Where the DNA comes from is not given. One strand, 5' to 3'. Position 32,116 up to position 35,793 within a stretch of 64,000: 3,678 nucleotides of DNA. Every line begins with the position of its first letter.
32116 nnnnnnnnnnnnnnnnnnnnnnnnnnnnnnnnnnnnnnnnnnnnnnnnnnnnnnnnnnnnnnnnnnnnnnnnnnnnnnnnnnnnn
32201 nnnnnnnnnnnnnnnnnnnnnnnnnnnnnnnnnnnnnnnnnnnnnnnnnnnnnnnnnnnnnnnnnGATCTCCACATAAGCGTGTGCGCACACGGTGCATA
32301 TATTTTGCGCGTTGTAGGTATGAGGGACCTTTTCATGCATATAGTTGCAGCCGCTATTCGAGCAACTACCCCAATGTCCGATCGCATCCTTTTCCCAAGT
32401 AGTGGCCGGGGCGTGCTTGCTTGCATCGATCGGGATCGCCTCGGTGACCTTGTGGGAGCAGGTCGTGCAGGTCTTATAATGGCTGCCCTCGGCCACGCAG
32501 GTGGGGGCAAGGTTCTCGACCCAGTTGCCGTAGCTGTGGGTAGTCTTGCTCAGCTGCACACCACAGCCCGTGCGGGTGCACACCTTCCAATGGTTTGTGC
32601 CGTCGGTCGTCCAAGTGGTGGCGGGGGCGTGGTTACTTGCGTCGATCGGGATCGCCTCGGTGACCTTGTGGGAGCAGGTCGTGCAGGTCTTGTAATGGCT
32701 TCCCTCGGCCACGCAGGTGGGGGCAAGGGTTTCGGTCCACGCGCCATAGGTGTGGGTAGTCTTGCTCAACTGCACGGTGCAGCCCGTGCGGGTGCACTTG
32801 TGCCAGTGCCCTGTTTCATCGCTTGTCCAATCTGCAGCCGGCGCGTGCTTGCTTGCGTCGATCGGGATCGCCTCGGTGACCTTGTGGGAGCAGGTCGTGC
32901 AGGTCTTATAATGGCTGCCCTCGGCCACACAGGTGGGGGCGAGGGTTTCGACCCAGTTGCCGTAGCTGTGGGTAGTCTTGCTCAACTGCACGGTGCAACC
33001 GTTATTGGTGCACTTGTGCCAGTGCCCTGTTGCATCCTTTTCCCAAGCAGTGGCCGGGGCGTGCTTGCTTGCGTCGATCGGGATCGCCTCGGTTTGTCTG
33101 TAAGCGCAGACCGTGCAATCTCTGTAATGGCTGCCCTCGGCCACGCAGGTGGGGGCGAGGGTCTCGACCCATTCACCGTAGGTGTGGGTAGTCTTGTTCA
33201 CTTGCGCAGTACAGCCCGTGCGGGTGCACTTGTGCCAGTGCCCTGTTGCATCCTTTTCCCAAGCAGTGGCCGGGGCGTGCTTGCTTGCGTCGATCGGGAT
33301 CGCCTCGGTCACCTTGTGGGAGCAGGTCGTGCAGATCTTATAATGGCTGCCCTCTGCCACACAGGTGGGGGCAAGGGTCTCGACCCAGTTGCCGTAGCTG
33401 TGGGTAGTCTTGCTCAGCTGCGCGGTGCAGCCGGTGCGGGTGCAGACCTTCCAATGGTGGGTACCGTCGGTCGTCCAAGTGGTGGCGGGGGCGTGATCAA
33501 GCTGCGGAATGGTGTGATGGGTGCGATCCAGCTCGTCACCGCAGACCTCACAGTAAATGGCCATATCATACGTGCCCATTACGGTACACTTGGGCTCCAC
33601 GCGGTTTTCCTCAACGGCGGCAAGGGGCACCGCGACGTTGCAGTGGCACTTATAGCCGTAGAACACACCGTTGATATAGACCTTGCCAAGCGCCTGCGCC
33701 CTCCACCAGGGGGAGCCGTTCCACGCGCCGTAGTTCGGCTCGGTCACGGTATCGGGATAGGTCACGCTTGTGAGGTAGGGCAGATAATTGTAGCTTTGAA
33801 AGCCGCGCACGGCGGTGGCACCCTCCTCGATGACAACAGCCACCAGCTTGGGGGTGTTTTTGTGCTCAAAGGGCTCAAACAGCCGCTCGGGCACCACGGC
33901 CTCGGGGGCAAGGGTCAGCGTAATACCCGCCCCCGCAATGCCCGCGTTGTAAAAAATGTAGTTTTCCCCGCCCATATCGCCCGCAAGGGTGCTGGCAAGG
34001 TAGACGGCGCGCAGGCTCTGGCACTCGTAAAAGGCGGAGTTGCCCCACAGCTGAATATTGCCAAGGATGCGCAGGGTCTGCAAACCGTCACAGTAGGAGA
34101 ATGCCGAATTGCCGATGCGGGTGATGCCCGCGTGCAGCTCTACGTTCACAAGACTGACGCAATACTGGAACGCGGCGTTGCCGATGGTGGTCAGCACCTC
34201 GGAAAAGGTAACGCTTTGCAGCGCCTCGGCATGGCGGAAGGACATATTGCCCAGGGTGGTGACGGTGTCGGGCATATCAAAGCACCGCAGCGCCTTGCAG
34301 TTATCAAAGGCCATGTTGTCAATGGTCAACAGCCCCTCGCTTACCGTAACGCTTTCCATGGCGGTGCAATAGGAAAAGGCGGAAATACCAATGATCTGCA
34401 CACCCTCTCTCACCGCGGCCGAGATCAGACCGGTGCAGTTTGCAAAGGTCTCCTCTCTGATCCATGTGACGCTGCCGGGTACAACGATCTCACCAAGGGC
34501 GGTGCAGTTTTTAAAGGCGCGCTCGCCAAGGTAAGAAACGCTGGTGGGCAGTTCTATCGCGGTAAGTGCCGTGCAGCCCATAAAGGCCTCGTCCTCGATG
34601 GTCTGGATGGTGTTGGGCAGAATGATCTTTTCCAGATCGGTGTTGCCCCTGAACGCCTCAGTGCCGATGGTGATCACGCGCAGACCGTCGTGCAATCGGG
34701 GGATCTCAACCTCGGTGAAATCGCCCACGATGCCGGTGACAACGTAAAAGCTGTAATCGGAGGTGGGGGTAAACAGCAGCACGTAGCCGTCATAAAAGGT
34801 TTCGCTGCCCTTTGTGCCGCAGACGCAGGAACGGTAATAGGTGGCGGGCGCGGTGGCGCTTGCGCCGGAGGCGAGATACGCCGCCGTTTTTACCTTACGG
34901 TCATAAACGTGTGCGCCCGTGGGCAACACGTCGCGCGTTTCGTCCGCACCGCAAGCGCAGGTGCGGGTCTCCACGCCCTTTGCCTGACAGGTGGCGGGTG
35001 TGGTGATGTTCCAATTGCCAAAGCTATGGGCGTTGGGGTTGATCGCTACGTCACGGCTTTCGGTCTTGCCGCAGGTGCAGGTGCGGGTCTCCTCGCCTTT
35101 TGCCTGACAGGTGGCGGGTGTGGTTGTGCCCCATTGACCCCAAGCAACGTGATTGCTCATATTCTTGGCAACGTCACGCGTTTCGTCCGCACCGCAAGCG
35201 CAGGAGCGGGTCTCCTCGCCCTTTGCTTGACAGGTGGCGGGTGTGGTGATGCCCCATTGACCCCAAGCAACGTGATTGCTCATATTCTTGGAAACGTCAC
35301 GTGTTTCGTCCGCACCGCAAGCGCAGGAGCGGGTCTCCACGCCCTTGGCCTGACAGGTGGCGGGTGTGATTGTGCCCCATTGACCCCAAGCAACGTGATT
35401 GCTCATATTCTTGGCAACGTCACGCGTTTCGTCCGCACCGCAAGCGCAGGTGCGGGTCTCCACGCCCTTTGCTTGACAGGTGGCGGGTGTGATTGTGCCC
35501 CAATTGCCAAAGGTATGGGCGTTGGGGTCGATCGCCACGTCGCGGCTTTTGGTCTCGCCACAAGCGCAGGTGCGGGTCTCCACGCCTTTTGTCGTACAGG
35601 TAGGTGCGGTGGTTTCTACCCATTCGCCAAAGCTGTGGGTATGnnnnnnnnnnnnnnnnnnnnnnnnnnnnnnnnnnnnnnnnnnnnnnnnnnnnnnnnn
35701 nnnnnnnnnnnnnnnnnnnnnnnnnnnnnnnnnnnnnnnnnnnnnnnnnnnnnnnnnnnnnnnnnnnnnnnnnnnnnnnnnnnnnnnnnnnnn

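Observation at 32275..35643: About 13 copies of an extracellular His/Trp/Cys module (H-x-[FYA]-[GW]-x-W ... P-[AT]-T-C-x3-G-x4-5-C-x1-2-C) that I cannot assign to a named domain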

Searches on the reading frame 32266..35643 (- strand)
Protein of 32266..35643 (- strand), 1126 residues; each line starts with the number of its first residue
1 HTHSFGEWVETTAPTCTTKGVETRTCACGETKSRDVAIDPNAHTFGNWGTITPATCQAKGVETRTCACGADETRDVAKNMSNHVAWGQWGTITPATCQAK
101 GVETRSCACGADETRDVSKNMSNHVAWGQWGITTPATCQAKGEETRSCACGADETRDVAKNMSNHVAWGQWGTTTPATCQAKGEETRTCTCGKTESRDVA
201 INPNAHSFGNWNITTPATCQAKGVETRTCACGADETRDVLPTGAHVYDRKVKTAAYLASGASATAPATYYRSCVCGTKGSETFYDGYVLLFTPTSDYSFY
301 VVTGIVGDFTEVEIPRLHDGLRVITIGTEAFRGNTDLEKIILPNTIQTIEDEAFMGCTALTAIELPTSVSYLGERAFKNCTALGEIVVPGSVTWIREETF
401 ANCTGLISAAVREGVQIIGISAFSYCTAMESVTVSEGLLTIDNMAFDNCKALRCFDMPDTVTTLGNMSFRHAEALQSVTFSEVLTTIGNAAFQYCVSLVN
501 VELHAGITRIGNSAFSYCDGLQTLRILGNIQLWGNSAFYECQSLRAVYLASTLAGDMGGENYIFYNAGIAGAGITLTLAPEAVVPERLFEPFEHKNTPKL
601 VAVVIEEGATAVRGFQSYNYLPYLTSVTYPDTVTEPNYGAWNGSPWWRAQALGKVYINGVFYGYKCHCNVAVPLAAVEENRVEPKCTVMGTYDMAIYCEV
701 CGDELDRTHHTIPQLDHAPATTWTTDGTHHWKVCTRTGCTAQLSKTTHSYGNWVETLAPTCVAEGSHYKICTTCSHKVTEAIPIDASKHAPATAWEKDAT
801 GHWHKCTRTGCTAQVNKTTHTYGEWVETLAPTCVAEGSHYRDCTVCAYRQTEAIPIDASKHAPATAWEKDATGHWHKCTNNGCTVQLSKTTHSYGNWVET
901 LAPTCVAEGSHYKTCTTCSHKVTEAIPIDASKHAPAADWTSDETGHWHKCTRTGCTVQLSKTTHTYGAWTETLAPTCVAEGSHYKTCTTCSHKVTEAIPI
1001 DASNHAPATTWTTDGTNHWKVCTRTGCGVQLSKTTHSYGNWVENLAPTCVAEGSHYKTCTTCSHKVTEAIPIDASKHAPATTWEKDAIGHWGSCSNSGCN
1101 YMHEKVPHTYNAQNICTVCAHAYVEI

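Call 8: search_solved_structures(query=window:32266-35643:-, max_evalue=10, show_alignments=2)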
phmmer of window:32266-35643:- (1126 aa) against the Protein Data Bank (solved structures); distinct sequences matched with E-value up to 10: 14.
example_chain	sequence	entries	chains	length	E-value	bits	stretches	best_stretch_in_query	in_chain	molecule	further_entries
4fs7_A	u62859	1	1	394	9.5e-41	142.7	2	331-526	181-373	Uncharacterized protein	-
4gt6_A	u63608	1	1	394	5.5e-40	140.1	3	369-525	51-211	Cell surface protein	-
6mlx_A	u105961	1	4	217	2.4e-23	85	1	294-461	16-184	Leucine-rich repeat protein TpLRR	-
4h09_A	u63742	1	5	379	8.6e-22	79.9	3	332-401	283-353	Hypothetical leucine rich repeat protein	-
4fdw_A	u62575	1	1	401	5.3e-17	64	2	332-504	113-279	leucine rich hypothetical protein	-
4fd0_A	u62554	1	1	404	8.5e-16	60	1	328-507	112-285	Leucine rich hypothetical protein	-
9qa6_A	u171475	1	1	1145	2.6e-14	55.1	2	982-1073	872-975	IgA protease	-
4cp6_A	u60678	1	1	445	2.6e-12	48.5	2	344-450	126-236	CHOLINE BINDING PROTEIN PCPA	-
4oju_A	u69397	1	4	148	6.8e-08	33.9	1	392-479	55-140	hypothetical leucine rich repeat protein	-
3sb4_A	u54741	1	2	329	4.3e-07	31.2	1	331-528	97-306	Hypothetical leucine rich repeat protein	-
4li2_A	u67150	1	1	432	0.00012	23.2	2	343-529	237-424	Leucine-rich repeat-containing G-protein coupled receptor 4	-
4li1_B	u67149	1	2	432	0.00015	22.8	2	343-529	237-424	Leucine-rich repeat-containing G-protein coupled receptor 4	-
4z0c_A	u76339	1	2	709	0.24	12.2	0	309-380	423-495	Toll-like receptor 13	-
2lz0_A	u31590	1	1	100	0.31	11.8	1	318-365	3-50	Uncharacterized protein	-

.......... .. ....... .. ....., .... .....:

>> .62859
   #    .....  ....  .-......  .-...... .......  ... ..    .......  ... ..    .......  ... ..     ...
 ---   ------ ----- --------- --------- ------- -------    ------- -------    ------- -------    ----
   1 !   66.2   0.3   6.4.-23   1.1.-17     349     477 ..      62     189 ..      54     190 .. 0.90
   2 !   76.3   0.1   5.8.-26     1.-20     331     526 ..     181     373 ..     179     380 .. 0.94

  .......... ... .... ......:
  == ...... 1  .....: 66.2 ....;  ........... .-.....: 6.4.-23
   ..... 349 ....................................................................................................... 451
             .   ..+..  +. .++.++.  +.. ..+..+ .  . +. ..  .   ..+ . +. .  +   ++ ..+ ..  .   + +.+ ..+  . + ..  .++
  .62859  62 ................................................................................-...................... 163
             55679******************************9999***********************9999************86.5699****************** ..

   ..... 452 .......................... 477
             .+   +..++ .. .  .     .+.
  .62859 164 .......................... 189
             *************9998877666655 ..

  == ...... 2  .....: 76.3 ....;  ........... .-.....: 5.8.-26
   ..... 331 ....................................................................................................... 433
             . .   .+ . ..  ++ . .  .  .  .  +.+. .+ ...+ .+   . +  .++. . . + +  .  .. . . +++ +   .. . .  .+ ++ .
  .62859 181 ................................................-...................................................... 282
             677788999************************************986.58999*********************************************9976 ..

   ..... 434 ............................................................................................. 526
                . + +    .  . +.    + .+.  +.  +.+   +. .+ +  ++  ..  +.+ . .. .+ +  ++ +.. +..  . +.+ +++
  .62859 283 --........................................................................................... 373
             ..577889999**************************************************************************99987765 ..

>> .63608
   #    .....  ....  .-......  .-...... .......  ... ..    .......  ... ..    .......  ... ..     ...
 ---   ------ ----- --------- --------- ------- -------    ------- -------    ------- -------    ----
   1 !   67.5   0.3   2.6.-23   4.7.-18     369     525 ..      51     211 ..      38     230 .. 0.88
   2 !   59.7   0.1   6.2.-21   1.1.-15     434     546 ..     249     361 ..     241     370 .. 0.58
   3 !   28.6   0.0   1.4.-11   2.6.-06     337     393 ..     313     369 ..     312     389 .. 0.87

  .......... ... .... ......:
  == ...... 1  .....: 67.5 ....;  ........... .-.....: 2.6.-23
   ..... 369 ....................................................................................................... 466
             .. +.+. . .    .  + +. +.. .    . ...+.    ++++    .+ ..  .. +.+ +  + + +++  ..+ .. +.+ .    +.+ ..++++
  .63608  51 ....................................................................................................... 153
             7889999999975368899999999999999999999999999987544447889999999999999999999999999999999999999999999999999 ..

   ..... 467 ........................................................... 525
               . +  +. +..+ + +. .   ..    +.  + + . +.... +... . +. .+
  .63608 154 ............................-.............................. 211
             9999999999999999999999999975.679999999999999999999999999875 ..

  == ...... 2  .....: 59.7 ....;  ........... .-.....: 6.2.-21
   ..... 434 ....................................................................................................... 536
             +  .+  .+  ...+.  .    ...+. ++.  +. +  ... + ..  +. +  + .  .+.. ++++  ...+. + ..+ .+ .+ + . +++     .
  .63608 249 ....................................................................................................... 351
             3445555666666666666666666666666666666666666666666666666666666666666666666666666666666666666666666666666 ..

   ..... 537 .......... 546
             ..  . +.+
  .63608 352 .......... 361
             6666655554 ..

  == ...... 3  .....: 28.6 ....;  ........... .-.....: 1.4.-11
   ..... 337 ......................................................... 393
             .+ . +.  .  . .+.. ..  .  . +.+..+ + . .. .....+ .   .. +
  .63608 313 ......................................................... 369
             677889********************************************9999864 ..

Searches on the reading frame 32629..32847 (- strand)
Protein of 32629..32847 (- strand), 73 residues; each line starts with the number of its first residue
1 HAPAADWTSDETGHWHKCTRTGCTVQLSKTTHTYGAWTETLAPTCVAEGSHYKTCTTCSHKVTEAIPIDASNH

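Call 31: search_protein_representatives(alignment_id=A2)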
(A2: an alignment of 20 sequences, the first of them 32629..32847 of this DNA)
Query: 20 sequences, 71 profile positions. Proteins with E-value up to 0.001 (for the whole library): 50472; up to 1e-10: 24697; up to 1e-30: 4905. The best 150 are listed.
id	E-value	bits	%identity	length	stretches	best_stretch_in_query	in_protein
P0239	3.6e-233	770.3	-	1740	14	1-71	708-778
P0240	2.2e-211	700.5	-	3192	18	1-66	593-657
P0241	3.1e-191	635.9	-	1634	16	1-71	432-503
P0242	1.1e-185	618.1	-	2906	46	27-69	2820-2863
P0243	1.5e-183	611.3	-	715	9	5-71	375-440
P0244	1.5e-180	601.7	-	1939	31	7-69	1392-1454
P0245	4.6e-180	600.1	-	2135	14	1-71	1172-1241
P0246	1.5e-176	588.9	-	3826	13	1-65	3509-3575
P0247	2.2e-175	585.1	-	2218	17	1-67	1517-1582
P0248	9.6e-172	573.5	-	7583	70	1-69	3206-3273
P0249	5.6e-170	567.8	-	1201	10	1-70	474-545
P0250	3.4e-165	552.5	-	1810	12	1-71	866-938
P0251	6.3e-165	551.6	-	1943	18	1-71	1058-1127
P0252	2.0e-164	550.0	-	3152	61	23-69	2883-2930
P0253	3.3e-162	542.9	-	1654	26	1-63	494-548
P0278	1.6e-133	451.0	-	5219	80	6-62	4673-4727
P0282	2.0e-131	444.3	-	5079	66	28-68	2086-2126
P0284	9.0e-129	435.8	-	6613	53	29-71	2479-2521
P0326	4.5e-109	372.7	-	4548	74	17-69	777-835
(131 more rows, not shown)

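Call 67: list_cluster_members(proteins=[P0239, P0240, P0242, P0248, P0252, P0278, P0282, P0284, P0326, P0250])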
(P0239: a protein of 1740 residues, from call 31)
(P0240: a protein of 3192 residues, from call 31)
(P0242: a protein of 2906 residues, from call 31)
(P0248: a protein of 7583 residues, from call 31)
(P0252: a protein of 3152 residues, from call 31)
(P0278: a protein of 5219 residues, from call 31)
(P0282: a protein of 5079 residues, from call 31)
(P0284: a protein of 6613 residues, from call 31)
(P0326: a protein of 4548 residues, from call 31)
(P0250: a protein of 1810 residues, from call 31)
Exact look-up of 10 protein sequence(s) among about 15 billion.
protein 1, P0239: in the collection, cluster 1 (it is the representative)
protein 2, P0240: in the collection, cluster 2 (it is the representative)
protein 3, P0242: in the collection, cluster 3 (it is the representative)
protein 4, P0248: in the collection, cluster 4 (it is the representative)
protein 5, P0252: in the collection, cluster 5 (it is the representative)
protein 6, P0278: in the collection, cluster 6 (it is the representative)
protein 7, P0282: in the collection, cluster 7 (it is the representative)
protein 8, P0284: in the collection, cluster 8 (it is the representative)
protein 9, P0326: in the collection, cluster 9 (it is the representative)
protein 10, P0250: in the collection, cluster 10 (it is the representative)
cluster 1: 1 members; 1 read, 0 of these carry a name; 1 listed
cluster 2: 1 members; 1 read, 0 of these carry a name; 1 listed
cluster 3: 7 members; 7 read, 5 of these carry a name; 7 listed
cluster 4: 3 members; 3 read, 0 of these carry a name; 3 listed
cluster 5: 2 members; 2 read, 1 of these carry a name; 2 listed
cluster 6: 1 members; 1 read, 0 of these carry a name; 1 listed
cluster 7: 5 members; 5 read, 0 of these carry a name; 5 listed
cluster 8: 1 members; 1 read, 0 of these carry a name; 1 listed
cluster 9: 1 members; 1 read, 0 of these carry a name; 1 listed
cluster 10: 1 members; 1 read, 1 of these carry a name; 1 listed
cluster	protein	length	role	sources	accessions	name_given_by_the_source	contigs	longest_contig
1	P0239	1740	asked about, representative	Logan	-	-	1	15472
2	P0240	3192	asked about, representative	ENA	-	-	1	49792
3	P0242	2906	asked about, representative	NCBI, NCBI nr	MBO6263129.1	MAG: hypothetical protein J6N93_02490, partial [Clostridia bacterium] | hypothetical protein [Clostridia bacterium]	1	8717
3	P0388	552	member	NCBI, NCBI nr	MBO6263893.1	MAG: Ig-like domain-containing protein, partial [Clostridia bacterium] | Ig-like domain-containing protein [Clostridia bacterium]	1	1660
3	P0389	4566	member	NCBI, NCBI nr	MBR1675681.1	MAG: Ig-like domain-containing protein, partial [Clostridia bacterium] | Ig-like domain-containing protein [Clostridia bacterium]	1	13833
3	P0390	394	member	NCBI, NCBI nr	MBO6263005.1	MAG: hypothetical protein J6N93_01860, partial [Clostridia bacterium] | hypothetical protein [Clostridia bacterium]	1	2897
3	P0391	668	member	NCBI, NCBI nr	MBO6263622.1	MAG: Ig-like domain-containing protein, partial [Clostridia bacterium] | Ig-like domain-containing protein [Clostridia bacterium]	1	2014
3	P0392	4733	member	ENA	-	-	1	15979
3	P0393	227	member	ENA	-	-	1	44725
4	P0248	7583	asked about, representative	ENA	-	-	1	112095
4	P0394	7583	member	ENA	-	-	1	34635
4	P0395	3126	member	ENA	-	-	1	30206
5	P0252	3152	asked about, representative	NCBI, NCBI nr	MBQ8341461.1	MAG: hypothetical protein IJY22_03675 [Clostridia bacterium] | hypothetical protein [Clostridia bacterium]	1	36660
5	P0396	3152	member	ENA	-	-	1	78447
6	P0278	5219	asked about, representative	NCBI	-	-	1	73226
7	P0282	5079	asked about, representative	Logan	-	-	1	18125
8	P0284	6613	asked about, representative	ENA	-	-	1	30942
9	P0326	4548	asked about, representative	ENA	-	-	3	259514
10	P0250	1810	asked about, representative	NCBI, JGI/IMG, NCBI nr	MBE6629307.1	MAG: leucine-rich repeat domain-containing protein [Ruminococcaceae bacterium] | leucine-rich repeat domain-containing protein [Oscillospiraceae bacterium]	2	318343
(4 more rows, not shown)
